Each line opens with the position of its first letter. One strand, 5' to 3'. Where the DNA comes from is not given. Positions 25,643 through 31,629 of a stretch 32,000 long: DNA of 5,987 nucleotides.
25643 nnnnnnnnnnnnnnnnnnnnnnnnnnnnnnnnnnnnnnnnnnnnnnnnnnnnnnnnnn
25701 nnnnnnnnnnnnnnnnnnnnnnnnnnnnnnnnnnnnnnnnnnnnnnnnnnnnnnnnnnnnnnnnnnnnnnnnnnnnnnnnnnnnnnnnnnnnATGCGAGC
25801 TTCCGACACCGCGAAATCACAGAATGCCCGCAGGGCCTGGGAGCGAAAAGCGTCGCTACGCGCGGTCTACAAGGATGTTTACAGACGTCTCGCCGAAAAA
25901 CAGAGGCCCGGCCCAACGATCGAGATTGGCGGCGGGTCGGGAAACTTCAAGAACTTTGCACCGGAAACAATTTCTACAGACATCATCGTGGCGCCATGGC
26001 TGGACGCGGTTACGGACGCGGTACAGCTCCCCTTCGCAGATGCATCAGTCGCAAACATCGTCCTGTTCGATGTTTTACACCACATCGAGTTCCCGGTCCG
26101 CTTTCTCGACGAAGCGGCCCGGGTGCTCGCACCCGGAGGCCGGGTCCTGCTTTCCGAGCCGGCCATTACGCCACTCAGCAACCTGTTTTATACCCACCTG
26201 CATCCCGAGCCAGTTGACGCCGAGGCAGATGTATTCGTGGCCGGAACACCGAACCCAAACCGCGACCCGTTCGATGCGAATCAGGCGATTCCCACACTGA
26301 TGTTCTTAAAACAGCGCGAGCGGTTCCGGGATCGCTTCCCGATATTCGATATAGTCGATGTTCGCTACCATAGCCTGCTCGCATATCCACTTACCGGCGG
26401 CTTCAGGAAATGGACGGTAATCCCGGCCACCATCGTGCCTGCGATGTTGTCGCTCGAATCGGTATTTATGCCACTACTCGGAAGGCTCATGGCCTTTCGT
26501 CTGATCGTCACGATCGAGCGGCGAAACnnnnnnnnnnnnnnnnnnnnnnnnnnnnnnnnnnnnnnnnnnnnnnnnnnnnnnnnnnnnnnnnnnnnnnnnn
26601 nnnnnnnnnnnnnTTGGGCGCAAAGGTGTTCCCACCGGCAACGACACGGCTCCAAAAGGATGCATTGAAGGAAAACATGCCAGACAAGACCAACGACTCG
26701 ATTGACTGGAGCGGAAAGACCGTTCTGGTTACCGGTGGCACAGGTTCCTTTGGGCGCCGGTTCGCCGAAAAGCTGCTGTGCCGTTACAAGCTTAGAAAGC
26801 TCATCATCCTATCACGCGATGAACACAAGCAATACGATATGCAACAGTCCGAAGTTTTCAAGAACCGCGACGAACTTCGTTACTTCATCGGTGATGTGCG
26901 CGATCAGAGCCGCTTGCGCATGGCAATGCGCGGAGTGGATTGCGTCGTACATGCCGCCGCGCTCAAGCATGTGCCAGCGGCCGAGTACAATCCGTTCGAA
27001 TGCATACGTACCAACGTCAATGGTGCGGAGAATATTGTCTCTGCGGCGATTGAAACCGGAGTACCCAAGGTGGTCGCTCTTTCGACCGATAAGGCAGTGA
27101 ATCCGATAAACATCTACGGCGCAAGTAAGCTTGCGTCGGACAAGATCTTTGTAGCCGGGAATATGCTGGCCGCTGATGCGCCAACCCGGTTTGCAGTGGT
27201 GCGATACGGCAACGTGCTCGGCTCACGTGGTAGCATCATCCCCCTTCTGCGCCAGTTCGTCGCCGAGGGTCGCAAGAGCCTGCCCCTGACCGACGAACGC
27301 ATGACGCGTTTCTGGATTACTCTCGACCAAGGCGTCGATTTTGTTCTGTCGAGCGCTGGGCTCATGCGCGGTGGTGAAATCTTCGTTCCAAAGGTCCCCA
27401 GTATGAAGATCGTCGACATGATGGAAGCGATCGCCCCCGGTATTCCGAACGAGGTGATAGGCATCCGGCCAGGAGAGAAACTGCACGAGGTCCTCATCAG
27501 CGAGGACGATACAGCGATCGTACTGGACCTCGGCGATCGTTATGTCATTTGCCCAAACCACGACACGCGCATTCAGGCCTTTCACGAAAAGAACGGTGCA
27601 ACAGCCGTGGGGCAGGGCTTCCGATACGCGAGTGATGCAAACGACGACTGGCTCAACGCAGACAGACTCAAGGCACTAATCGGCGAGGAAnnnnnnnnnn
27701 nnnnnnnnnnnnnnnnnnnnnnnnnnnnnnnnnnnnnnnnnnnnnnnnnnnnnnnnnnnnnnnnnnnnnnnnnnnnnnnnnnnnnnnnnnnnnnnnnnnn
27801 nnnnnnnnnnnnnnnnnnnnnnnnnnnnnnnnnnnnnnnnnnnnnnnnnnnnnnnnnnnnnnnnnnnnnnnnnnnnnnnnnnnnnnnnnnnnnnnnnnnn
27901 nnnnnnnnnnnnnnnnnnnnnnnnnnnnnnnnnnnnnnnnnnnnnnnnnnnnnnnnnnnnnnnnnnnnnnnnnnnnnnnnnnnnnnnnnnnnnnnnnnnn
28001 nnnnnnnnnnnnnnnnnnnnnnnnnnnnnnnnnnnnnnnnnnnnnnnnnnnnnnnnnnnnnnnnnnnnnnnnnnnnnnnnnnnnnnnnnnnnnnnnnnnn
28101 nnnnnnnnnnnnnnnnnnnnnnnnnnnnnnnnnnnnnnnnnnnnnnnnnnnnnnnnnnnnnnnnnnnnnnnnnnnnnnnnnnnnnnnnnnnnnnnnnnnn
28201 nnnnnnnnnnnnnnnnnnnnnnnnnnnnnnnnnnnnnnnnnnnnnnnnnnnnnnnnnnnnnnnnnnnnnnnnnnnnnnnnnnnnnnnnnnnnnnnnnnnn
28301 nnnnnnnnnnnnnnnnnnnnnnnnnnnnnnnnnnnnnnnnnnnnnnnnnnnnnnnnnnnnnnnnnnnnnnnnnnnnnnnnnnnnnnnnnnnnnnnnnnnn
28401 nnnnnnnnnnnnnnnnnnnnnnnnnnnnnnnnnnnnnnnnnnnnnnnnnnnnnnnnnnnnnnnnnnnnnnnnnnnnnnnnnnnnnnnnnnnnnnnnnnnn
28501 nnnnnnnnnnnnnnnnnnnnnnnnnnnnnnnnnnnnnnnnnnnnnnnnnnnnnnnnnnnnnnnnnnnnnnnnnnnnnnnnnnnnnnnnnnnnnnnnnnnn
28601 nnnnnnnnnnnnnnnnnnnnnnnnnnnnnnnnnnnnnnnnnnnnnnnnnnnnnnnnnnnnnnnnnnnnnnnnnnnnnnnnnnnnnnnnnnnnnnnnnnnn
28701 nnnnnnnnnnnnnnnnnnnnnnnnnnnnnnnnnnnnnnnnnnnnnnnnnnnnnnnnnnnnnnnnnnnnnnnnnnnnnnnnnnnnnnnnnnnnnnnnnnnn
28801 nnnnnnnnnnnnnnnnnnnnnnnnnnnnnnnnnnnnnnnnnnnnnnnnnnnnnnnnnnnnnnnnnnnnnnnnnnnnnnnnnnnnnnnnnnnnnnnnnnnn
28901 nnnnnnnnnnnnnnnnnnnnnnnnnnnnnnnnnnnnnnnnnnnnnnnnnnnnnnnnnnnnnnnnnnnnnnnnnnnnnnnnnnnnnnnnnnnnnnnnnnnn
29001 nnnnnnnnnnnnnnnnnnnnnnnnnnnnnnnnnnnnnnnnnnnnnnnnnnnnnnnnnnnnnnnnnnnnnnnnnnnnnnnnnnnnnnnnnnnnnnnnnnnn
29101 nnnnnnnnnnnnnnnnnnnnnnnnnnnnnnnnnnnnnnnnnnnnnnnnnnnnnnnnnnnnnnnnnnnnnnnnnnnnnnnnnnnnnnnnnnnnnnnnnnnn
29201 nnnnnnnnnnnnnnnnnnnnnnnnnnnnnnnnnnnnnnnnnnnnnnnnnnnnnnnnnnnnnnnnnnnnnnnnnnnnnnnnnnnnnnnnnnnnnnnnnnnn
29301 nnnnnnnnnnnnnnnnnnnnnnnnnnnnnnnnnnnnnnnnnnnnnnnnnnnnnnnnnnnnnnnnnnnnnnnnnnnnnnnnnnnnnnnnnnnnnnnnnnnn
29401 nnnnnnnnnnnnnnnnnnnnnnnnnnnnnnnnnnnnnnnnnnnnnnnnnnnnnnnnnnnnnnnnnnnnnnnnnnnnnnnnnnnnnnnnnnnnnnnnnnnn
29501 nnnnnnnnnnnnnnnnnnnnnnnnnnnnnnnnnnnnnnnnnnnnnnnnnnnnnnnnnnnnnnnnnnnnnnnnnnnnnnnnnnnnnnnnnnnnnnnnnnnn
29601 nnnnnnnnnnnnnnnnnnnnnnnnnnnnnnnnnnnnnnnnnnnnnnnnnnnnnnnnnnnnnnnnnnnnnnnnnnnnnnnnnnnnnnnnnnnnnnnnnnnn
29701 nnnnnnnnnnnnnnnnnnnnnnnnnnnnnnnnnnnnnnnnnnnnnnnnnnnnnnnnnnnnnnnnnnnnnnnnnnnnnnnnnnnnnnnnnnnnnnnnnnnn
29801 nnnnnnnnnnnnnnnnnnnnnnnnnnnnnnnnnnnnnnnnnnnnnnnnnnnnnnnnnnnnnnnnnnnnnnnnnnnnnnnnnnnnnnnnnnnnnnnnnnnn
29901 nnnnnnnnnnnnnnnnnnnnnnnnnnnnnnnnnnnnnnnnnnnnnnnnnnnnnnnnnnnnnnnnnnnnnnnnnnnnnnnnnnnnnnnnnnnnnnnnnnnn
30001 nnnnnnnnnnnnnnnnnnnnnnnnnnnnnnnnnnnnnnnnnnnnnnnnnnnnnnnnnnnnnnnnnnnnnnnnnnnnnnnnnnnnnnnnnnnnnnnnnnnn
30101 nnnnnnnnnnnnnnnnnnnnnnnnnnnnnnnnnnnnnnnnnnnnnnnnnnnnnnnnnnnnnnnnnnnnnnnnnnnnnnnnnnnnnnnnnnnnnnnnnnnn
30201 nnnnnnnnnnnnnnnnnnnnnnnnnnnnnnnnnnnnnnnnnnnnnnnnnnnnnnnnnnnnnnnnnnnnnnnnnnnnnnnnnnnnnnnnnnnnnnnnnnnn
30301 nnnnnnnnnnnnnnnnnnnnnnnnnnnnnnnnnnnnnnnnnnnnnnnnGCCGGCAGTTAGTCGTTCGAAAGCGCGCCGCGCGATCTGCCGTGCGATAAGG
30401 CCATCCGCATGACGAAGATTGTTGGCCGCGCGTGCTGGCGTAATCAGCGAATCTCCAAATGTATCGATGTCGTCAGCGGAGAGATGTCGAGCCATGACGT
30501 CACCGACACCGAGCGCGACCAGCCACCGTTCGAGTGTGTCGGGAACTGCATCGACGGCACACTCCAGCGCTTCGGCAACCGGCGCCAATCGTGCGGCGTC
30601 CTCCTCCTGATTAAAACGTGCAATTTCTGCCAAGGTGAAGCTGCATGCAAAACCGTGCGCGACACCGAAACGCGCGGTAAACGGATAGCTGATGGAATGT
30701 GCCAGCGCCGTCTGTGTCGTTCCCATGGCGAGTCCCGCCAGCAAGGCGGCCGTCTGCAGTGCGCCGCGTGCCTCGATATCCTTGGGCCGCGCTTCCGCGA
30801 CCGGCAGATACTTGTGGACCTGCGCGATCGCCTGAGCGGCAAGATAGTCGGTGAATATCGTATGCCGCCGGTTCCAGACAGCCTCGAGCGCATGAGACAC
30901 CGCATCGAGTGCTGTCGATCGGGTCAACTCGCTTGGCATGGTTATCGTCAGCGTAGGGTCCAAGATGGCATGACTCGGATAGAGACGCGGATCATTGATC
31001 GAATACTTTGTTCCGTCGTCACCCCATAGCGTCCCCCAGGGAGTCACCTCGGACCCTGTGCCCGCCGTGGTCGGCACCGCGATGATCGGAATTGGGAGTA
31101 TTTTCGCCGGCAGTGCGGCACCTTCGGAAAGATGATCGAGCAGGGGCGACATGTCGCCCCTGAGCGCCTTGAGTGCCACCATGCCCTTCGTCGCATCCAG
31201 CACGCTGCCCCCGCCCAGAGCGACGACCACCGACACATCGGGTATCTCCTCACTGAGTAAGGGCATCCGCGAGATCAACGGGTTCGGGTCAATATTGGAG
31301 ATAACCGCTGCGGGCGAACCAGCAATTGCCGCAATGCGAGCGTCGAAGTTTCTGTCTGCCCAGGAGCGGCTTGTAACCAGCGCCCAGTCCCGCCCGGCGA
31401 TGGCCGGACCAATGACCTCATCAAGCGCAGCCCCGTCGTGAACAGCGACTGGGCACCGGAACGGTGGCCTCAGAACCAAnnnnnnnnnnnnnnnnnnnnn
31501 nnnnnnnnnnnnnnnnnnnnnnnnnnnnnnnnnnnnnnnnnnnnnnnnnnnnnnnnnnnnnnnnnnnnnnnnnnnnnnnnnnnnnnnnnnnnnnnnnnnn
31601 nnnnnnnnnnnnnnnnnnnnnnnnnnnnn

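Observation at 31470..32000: Does the truncated cupin gene encode methylphosphonate synthase, HEPD, or a new 2-HEP oxygenase?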

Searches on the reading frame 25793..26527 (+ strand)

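Call 5: search_protein_families(library=pfam, proteins=[window:25793-26527:+], max_evalue=0.01)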
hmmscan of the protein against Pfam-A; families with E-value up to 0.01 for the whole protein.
window:25793-26527:+ (245 aa): 6 families
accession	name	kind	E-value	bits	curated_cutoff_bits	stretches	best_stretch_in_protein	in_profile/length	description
PF13489.12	Methyltransf_23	-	1.2e-10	41.8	27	1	23-125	6-121/164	Methyltransferase domain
PF08241.18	Methyltransf_11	-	2.1e-10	41.5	21.2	1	73-119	48-94/95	Methyltransferase domain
PF13649.12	Methyltransf_25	-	1.7e-05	25.8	27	1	73-116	52-97/97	Methyltransferase domain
PF13847.12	Methyltransf_31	-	5.9e-05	23.2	27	1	75-124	62-113/145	Methyltransferase domain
PF08242.18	Methyltransf_12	-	0.00017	22.7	30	1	85-118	65-98/98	Methyltransferase domain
PF20922.3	Anamorsin_N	-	0.0043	17.2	27.1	1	83-125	48-92/163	Anamorsin, N-terminal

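Call 6: search_protein_families(library=ncbifam, proteins=[window:25793-26527:+], max_evalue=0.01)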
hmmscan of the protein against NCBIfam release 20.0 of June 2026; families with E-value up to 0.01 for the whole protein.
window:25793-26527:+ (245 aa): 8 families
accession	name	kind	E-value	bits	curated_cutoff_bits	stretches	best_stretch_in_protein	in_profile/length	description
NF045825.1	FAmtase_mtf2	equivalog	8.8e-06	25.1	400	1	74-121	112-159/248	fatty-acid O-methyltransferase Mtf2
NF045823.1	PthPhpthDimycoMt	equivalog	2.6e-05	23.5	300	1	74-120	120-166/256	phthiotriol/phenolphthiotriol dimycocerosates methyltransferase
NF001241.0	PRK00216.1-2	equivalog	6.2e-05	22.7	327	1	72-129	99-159/231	demethylmenaquinone methyltransferase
NF045667.1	MTase_DVU1556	equivalog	0.00011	21.7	155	1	74-121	73-120/213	DVU_1556 family methyltransferase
NF038099.1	AsSugarArsM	exception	0.00031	20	400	1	74-125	123-176/321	arsenosugar biosynthesis arsenite methyltransferase ArsM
NF041537.1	ArsM_AhpD_UU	exception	0.003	16.4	510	1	75-123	135-183/345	arsenite methyltransferase/AhpD domain selenoprotein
NF001240.0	PRK00216.1-1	equivalog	0.0035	16.4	378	1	72-132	120-183/251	bifunctional demethylmenaquinone methyltransferase/2-methoxy-6-polyprenyl-1,4-benzoquinol methylase UbiE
NF047649.1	MTase_UXPK_star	exception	0.0039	16.3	460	1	73-122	134-183/283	methyltransferase/UXPK-star double selenoprotein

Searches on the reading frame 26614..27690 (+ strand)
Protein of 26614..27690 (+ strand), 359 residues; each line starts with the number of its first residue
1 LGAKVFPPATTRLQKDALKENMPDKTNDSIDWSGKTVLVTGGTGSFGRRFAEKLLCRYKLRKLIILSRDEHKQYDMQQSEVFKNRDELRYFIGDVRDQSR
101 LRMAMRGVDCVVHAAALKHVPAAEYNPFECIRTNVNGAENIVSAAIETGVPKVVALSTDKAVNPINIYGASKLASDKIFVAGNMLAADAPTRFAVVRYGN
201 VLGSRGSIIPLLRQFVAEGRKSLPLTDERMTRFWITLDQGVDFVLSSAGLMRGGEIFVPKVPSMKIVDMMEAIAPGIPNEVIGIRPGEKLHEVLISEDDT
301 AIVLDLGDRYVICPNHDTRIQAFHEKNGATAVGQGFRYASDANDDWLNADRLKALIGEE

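Call 5: search_protein_families(library=pfam, proteins=[window:26614-27690:+], max_evalue=0.01)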
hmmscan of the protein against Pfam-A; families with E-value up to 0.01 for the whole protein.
window:26614-27690:+ (359 aa): 10 families
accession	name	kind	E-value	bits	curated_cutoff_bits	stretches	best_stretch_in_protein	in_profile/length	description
PF02719.21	Polysacc_synt_2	-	2.7e-97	325.9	20.2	1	37-312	1-291/293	Polysaccharide biosynthesis protein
PF01370.27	Epimerase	-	6.3e-24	85.1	20.9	1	37-244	1-221/240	NAD dependent epimerase/dehydratase family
PF01073.25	3Beta_HSD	-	1.5e-18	67.3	22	1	38-164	1-122/280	3-beta hydroxysteroid dehydrogenase/isomerase family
PF16363.11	GDP_Man_Dehyd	-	2.9e-14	53.7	27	1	38-160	1-131/332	GDP-mannose 4,6 dehydratase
PF04321.23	RmlD_sub_bind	-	1.9e-10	40.8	27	1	36-209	2-159/287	RmlD substrate binding domain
PF13460.12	NAD_binding_10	-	1e-09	38.9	27.2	1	41-162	1-102/184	NAD(P)H-binding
PF07993.18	NAD_binding_4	-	1.2e-07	31.6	20.1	1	39-164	1-142/258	Male sterility protein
PF08659.16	KR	-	5.6e-07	30.1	22.6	1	36-116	2-90/180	KR domain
PF05368.20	NmrA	-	9.6e-06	25.8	27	1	35-154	3-103/298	NmrA-like family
PF00106.31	adh_short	-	1.2e-05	25.3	26.6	1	35-178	1-159/195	short chain dehydrogenase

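Call 6: search_protein_families(library=ncbifam, proteins=[window:26614-27690:+], max_evalue=0.01)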
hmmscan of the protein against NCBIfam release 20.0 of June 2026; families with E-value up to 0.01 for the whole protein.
window:26614-27690:+ (359 aa): 37 families (the best 25 are shown)
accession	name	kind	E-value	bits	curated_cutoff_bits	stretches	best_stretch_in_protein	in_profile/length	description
TIGR03589.1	PseB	equivalog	5.2e-145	482.4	407.75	1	33-355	3-323/324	UDP-N-acetylglucosamine 4,6-dehydratase (inverting)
TIGR04130.1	FnlA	equivalog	1.8e-70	237.5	730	1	33-353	3-322/337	UDP-N-acetylglucosamine 4,6-dehydratase/5-epimerase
TIGR04180.1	EDH_00030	hypoth_equivalog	2.7e-20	72.7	475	1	37-234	1-211/297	NAD-dependent 4,6-dehydratase LegB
TIGR01179.1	galE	equivalog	5.1e-14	51.8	262.3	1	37-205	2-180/332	UDP-glucose 4-epimerase GalE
TIGR03466.1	HpnA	hypoth_equivalog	1.2e-13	50.7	367.65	1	36-160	2-115/327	hopanoid-associated sugar epimerase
NF041293.1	G6PDh_Azf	equivalog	2e-13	50.3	400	1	35-163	3-120/252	NAD-dependent glucose-6-phosphate dehydrogenase Azf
TIGR01214.1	rmlD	equivalog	2.3e-11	43.3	224.05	1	36-216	1-160/285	dTDP-4-dehydrorhamnose reductase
TIGR01181.1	dTDP_gluc_dehyt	equivalog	9.7e-11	41.3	365.1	1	37-161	2-128/321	dTDP-glucose 4,6-dehydratase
TIGR02622.1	CDP_4_6_dhtase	equivalog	8.6e-09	35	278.45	1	32-162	2-133/352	CDP-glucose 4,6-dehydratase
NF052578.1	StrlDmthSdmBMthl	equivalog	1.3e-08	35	600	1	36-172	2-126/328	sterol demethylase protein SdmB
NF042422.1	oxyalk_red_OleD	equivalog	1.3e-08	34.6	580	1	37-160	3-112/329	2-alkyl-3-oxoalkanoate reductase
NF042423.1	oxyalk_red_Shew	equivalog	3.2e-08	33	580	1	35-159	9-119/331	2-alkyl-3-oxoalkanoate reductase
NF007956.0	PRK10675.1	subfamily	3.8e-08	32.8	394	1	36-157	2-123/338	UDP-glucose 4-epimerase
TIGR02197.1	heptose_epim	equivalog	8.3e-08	31.8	274.6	1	37-205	1-174/316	ADP-glyceromanno-heptose 6-epimerase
TIGR01746.1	Thioester-redct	subfamily_domain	9.3e-08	31.7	213.35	1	36-168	1-146/371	thioester reductase domain-containing protein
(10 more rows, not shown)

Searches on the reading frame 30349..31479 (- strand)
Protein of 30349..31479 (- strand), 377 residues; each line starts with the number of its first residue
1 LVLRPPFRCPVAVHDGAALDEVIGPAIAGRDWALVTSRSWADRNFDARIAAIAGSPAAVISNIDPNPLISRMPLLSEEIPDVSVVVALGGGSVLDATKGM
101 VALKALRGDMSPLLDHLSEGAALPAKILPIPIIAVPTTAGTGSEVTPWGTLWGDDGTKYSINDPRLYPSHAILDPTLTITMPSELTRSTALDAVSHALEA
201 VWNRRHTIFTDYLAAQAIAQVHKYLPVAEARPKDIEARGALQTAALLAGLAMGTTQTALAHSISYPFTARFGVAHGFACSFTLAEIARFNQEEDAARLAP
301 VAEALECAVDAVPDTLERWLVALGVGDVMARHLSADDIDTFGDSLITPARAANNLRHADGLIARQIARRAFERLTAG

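Call 5: search_protein_families(library=pfam, proteins=[window:30349-31479:-], max_evalue=0.01)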
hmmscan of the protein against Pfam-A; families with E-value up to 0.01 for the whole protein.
window:30349-31479:- (377 aa): 3 families
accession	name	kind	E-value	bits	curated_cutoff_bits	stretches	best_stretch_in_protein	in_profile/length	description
PF25137.1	ADH_Fe_C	-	5.3e-28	98.5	27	1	188-308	3-123/194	Fe-containing alcohol dehydrogenase family, C-terminal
PF00465.25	Fe-ADH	-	4.4e-26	91.9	31.3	1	29-175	22-168/168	Iron-containing alcohol dehydrogenase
PF13685.12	Fe-ADH_2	-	0.0052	17.2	28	0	78-100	69-93/149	Iron-containing alcohol dehydrogenase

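Call 6: search_protein_families(library=ncbifam, proteins=[window:30349-31479:-], max_evalue=0.01)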
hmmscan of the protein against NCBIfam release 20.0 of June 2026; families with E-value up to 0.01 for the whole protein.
window:30349-31479:- (377 aa): 15 families
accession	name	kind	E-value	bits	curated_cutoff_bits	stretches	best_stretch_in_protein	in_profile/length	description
TIGR03405.1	Phn_Fe-ADH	equivalog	1.2e-82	277.5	423.7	1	7-353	1-351/355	iron-containing alcohol dehydrogenase PsrA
NF010378.0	PRK13805.1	equivalog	3.1e-44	151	951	1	58-298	516-764/872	bifunctional acetaldehyde-CoA/alcohol dehydrogenase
NF053866.1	CholDhdGbsBBac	equivalog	5e-41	140.6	550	1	59-308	70-319/392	choline dehydrogenase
NF041833.1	Fe_ADH_ErcA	equivalog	9.3e-37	127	550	1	81-314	87-315/382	alcohol dehydrogenase-like regulatory protein ErcA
TIGR02638.1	lactal_redase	equivalog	1.7e-36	125.9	523.15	1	61-312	64-314/379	lactaldehyde reductase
NF007911.0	PRK10624.1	equivalog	6.8e-35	120.7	537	1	57-312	61-313/382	lactaldehyde reductase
NF058672.1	4HyButDHCUPNE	equivalog_domain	8.4e-35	120.6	500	1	80-319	83-325/378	4-hydroxybutyrate dehydrogenase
NF011998.0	PRK15454.1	equivalog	1e-34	119.9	556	1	84-306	109-326/395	ethanolamine utilization ethanol dehydrogenase EutG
NF050025.1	SulfAcetaldRedSarD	equivalog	8e-33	113.8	700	1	83-312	89-313/385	sulfoacetaldehyde reductase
NF007363.0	PRK09860.1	equivalog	1.2e-29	103.6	581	1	73-312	82-314/383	L-threonine dehydrogenase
NF041822.1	daptide_DH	equivalog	1.1e-19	70.6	300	1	74-261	47-235/363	daptide-type RiPP biosynthesis dehydogenase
TIGR04266.1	NDMA_methanol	equivalog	1.2e-16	60.6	625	1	83-307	96-320/420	NDMA-dependent methanol dehydrogenase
NF011717.0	PRK15138.1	equivalog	1.8e-13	50.3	645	1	50-303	52-309/387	alcohol dehydrogenase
NF007880.0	PRK10586.1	equivalog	0.00057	18.9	429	0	121-189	102-170/362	oxidoreductase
NF006941.0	PRK09423.1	subfamily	0.0079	15.1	336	0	81-101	84-104/367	glycerol dehydrogenase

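Call 52: find_encoding_contigs(protein=window:30349-31479:-, flank=6000, max_places=10)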
Protein seq(377 aa) (377 aa): 2 contigs read that carry it; 2 places shown.
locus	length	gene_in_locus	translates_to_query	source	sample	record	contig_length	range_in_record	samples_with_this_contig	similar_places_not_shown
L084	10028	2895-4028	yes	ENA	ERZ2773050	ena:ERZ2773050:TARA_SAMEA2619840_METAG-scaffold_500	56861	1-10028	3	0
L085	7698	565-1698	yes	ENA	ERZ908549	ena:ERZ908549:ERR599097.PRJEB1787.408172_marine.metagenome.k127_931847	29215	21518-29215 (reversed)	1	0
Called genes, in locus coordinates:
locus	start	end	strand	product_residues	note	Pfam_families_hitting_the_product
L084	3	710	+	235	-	?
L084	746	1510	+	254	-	PF00483:NTP_transferase (faint), PF12804:NTP_transf_3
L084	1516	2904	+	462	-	PF07883:Cupin_2 (faint)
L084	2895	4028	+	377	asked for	PF00465:Fe-ADH, PF25137:ADH_Fe_C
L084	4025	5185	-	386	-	PF02776:TPP_enzyme_N, PF02775:TPP_enzyme_C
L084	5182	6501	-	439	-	PF01467:CTP_transf_like, PF13714:PEP_mutase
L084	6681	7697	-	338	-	PF00106:adh_short (weak), PF01073:3Beta_HSD, PF01370:Epimerase, PF02719:Polysacc_synt_2, PF04321:RmlD_sub_bind, PF05368:NmrA (weak), PF13460:NAD_binding_10, PF16363:GDP_Man_Dehyd, +2 more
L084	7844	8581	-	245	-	PF13489:Methyltransf_23, PF08241:Methyltransf_11, PF13649:Methyltransf_25 (weak)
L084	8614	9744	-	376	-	PF05050:Methyltransf_21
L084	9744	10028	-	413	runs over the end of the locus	PF00534:Glycos_transf_1, PF13692:Glyco_trans_1_4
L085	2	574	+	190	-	?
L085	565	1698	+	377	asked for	PF00465:Fe-ADH, PF25137:ADH_Fe_C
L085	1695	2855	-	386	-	PF02776:TPP_enzyme_N, PF02775:TPP_enzyme_C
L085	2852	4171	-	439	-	PF01467:CTP_transf_like, PF13714:PEP_mutase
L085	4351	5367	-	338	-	PF00106:adh_short (weak), PF01073:3Beta_HSD, PF01370:Epimerase, PF02719:Polysacc_synt_2, PF04321:RmlD_sub_bind, PF05368:NmrA (weak), PF13460:NAD_binding_10, PF16363:GDP_Man_Dehyd, +2 more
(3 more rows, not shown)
